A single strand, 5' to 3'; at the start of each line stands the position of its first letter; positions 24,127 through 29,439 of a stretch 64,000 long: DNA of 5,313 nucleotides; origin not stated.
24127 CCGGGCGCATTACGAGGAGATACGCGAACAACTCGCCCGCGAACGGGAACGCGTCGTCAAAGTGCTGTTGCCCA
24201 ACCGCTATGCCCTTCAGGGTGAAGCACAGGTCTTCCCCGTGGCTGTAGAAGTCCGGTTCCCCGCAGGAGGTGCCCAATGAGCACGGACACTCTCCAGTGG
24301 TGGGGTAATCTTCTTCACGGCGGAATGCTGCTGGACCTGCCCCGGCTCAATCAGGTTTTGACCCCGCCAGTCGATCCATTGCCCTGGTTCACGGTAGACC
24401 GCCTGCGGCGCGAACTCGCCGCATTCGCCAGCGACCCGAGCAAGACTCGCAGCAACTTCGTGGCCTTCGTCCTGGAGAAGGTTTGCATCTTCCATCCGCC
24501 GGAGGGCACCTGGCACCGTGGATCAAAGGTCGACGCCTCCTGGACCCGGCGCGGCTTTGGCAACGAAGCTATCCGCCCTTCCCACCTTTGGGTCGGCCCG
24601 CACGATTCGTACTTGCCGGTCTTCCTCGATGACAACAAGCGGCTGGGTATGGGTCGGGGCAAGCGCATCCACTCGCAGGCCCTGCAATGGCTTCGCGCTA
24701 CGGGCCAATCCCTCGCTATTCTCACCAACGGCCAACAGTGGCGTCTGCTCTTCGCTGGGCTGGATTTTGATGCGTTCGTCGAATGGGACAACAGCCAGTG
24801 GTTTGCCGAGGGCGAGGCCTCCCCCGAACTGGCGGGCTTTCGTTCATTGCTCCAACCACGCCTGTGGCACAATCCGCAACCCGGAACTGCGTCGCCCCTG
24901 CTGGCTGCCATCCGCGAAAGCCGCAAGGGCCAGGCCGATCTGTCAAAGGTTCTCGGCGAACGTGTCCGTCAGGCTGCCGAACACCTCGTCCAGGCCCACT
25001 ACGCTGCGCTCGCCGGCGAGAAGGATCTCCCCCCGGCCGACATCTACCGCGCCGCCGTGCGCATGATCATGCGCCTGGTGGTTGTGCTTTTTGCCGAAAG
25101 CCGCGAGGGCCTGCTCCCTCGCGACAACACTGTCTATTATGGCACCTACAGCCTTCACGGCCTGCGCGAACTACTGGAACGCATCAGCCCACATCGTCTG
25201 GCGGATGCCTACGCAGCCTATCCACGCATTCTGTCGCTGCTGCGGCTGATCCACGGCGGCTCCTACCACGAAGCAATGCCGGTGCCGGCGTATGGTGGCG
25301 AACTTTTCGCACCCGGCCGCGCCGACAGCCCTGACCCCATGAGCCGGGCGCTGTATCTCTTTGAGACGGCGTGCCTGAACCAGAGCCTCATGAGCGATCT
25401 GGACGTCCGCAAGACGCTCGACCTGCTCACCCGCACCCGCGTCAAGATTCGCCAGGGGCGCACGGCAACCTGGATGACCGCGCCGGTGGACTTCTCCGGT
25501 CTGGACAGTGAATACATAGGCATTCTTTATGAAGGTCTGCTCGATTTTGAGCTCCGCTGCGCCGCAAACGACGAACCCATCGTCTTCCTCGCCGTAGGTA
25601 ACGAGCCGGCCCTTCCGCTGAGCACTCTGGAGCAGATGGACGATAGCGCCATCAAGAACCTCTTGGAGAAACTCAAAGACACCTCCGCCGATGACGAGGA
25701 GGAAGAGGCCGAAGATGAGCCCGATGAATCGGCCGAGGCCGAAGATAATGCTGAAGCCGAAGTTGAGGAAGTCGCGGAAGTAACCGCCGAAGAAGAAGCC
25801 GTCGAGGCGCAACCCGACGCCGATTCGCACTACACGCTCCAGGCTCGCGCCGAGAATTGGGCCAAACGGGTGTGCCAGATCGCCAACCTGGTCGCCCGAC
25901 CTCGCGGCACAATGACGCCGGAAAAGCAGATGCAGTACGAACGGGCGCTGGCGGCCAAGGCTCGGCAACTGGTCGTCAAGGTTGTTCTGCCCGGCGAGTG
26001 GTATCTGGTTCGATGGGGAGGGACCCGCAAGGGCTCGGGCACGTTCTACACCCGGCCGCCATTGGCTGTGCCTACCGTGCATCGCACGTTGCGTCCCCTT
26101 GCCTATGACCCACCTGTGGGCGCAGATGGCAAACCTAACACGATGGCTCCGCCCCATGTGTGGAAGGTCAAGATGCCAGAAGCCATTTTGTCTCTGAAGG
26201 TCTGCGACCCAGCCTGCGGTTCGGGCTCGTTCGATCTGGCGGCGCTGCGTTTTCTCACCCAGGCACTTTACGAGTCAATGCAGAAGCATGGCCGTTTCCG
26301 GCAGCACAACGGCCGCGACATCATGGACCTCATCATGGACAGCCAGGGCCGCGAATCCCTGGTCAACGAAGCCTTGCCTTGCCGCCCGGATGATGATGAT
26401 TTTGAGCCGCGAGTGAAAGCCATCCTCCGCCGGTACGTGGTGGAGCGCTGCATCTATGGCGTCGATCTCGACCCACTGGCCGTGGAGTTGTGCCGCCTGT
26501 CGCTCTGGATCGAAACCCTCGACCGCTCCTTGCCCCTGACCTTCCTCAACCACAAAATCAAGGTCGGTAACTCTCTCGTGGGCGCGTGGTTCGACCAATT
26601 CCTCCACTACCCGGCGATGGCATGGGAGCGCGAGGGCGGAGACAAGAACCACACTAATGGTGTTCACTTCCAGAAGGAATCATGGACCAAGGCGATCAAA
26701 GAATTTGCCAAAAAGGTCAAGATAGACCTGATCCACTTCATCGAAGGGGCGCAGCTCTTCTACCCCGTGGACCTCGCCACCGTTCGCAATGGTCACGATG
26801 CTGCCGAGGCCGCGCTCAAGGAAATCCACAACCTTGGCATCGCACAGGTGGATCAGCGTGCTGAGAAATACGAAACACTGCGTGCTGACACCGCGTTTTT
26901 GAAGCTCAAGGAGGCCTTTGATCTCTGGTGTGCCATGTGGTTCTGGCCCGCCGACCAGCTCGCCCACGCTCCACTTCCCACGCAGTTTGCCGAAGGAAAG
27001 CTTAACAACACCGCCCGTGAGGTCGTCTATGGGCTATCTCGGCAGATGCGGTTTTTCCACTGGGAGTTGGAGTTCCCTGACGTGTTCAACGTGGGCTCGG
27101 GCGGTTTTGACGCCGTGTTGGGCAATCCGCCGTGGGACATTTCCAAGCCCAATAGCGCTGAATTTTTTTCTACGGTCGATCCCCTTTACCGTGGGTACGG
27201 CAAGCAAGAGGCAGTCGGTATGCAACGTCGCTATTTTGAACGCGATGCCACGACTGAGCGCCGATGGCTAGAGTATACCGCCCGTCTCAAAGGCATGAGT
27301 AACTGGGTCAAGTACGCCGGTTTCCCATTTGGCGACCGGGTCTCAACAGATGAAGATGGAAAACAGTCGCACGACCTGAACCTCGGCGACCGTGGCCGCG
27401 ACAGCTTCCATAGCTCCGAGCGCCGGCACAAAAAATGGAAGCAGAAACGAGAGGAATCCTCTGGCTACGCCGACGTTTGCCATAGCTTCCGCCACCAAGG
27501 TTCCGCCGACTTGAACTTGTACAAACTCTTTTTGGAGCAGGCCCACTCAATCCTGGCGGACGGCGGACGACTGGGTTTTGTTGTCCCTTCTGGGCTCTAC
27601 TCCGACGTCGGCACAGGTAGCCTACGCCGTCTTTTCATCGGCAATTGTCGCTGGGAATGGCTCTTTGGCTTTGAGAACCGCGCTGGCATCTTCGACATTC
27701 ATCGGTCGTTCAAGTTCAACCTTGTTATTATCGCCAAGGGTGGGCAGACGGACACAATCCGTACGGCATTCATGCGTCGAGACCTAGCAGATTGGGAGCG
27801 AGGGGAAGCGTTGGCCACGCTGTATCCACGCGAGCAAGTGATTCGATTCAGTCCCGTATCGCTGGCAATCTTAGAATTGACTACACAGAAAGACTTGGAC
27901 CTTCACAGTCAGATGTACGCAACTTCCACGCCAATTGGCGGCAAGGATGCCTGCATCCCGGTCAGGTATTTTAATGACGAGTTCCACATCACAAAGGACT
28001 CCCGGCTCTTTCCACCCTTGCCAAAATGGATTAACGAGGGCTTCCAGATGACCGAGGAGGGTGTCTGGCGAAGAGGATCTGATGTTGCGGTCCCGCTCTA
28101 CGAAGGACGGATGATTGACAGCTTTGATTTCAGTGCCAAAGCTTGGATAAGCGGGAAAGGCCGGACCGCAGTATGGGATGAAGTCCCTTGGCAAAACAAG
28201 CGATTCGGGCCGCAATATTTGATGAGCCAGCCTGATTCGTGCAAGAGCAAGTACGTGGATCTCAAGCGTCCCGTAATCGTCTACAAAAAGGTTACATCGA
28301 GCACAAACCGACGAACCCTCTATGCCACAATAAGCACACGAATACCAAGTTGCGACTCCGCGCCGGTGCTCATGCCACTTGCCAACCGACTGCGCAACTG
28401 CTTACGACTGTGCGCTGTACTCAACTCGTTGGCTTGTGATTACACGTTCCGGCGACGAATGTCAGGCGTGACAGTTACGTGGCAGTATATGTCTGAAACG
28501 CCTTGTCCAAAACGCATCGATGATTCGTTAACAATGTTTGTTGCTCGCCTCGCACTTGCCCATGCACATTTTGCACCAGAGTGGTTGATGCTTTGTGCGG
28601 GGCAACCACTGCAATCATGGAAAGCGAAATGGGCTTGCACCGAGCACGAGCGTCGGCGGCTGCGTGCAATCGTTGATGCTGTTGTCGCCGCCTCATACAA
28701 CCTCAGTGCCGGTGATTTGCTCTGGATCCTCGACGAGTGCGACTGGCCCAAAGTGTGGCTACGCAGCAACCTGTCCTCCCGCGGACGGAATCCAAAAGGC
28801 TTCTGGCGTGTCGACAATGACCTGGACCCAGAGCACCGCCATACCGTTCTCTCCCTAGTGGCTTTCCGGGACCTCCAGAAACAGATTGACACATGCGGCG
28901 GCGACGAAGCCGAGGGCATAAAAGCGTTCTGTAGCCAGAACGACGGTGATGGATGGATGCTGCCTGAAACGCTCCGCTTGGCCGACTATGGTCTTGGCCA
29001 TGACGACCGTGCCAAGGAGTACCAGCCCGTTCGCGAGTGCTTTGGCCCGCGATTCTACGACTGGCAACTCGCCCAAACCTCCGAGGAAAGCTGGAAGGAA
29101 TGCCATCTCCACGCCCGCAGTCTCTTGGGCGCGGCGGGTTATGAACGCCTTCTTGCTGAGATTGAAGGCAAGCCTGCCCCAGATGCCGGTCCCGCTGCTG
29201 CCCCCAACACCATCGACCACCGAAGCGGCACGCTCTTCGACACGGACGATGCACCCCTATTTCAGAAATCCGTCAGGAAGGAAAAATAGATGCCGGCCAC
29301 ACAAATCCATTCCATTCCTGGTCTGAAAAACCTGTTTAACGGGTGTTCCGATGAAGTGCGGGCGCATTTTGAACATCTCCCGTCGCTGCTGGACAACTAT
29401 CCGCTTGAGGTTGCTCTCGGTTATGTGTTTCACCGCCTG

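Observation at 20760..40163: DISARM/ARMADA-like helicase-methylase operon with no DrmC and four extra effector-type genes inside it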

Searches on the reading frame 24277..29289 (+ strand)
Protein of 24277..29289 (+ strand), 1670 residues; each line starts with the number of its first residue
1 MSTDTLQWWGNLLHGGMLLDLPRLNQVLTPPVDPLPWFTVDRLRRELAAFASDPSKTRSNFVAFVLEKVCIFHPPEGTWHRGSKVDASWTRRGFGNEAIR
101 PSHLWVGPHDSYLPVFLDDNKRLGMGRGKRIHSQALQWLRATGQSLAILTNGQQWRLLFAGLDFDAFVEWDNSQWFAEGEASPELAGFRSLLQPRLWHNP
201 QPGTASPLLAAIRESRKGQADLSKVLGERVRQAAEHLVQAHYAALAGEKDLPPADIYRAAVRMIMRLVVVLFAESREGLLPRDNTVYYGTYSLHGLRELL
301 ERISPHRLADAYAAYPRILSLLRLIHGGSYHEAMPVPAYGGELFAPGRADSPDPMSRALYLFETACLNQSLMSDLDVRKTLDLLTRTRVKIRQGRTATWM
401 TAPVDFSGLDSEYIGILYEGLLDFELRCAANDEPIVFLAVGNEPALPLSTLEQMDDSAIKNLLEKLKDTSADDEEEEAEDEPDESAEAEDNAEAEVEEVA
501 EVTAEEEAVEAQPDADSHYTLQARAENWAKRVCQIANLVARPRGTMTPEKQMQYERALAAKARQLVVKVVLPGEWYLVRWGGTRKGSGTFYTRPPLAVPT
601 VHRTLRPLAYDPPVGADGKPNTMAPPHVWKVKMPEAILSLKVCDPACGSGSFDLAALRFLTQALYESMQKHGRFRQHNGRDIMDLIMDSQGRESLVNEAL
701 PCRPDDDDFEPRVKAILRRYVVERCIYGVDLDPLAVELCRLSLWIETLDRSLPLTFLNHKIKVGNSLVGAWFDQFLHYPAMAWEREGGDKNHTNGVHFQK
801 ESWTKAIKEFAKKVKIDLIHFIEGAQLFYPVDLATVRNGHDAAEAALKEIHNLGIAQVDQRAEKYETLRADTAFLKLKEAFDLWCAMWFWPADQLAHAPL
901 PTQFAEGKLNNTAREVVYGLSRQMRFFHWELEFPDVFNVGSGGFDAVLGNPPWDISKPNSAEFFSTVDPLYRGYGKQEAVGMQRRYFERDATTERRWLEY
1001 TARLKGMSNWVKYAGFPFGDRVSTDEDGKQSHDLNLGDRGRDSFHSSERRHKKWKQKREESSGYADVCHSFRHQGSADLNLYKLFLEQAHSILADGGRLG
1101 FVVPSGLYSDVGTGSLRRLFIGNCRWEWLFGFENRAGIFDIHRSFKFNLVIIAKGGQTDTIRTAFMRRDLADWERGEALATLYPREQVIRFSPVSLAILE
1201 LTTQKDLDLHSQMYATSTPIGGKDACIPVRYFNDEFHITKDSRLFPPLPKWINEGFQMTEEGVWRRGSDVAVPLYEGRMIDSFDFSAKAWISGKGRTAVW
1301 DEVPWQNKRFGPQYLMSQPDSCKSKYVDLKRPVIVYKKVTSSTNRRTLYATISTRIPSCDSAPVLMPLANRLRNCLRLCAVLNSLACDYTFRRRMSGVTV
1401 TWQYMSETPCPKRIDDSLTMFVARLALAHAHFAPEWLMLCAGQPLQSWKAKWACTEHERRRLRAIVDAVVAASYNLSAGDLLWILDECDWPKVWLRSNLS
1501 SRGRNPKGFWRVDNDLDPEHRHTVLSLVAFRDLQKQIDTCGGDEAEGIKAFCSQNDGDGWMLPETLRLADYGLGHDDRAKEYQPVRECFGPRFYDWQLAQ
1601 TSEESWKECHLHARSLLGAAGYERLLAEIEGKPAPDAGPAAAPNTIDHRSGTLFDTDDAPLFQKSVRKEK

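Call 3: search_protein_families(library=pfam, proteins=[window:24277-29289:+], max_evalue=0.01)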
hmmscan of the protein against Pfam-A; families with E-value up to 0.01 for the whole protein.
window:24277-29289:+ (1670 aa): 3 families
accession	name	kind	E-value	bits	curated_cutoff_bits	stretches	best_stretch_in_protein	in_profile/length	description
PF07669.17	Eco57I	-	6.9e-22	78.8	25.3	2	725-966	2-94/171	Eco57I restriction-modification methylase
PF02384.22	N6_Mtase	-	5.3e-05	23.1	20.4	0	640-669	48-79/311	N-6 DNA Methylase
PF20473.4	MmeI_Mtase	-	9.9e-05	22.1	27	1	634-747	15-86/259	MmeI, DNA-methyltransferase domain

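Call 4: search_protein_families(library=padloc, proteins=[window:24277-29289:+], max_evalue=0.001)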
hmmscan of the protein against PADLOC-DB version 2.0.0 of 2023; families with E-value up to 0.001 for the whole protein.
window:24277-29289:+ (1670 aa): 29 families (the best 25 are shown)
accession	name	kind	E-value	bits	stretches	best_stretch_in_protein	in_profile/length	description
PDLC03622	REase_MTase_IIG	-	0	1456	1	136-1618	2-1494/1524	Type IIG restriction enzyme-methyltransferase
PDLC02643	DrmMI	-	1.2e-120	402.3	1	7-954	12-879/1347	DrmMI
PDLC02638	DrmMI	-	3.1e-92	308.3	2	569-955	536-883/935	DrmMI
PDLC03618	REase_MTase_IIG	-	2e-63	212.3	3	568-782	530-725/1429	Type IIG restriction enzyme-methyltransferase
PDLC02645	DrmMI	-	3.2e-62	208.8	2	572-771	534-714/772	DrmMI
PDLC03613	REase_MTase_IIG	-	8.9e-49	164.1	3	1062-1415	812-1154/1250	Type IIG restriction enzyme-methyltransferase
PDLC02644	DrmMI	-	9.9e-41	137.6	2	566-771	44-230/988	DrmMI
PDLC03620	REase_MTase_IIG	-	1.9e-36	123.2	3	566-770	537-726/1378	Type IIG restriction enzyme-methyltransferase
PDLC02639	DrmMI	-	1.4e-32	110.9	2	573-783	237-400/803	DrmMI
PDLC02642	DrmMI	-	8.3e-29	98.4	1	144-473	160-484/594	DrmMI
PDLC02646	DrmMI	-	3e-25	86.5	2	702-769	31-97/792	DrmMI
PDLC03611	REase_MTase_IIG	-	3e-22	76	3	635-771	548-655/1532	Type IIG restriction enzyme-methyltransferase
PDLC03614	REase_MTase_IIG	-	5.3e-22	75.3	2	718-774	629-685/1584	Type IIG restriction enzyme-methyltransferase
PDLC03604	REase_MTase_IIG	-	3.3e-17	59.8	1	630-768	380-502/1011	Type IIG restriction enzyme-methyltransferase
PDLC03629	REase_MTase_IIG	-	1.6e-16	57.3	1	708-781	479-548/1182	Type IIG restriction enzyme-methyltransferase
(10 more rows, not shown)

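Call 9: search_protein_families(library=ncbifam, proteins=[window:24277-29289:+], max_evalue=0.01)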
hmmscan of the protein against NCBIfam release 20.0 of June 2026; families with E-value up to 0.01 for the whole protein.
window:24277-29289:+ (1670 aa): 4 families
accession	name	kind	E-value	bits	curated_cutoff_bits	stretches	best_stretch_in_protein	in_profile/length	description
TIGR02987.1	met_A_Alw26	exception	3.2e-08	32.8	353.5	0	1268-1413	329-455/523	Alw26I/Eco31I/Esp3I family type II restriction adenine-specific DNA-methyltransferase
NF033455.1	BREX_6_MTaseX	exception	1.1e-06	26.5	900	1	632-746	322-399/1319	BREX-6 system adenine-specific DNA-methyltransferase PglX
NF033452.1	BREX_1_MTaseX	exception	4.1e-06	24.9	500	1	638-747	313-379/1210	BREX-1 system adenine-specific DNA-methyltransferase PglX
NF047738.1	antiphage_MADS2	equivalog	6e-06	24.8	720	0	1083-1124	495-536/654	methylation-associated defense system DNA methyltransferase MAD2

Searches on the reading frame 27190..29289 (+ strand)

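Call 44: search_protein_families(library=pfam, proteins=[window:27190-29289:+], max_evalue=5)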
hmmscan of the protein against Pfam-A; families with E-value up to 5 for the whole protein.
window:27190-29289:+ (699 aa): 1 family
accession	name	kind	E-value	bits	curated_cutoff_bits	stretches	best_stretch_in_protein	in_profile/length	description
PF07669.17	Eco57I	-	6e-06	26.9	25.3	1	105-168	107-171/171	Eco57I restriction-modification methylase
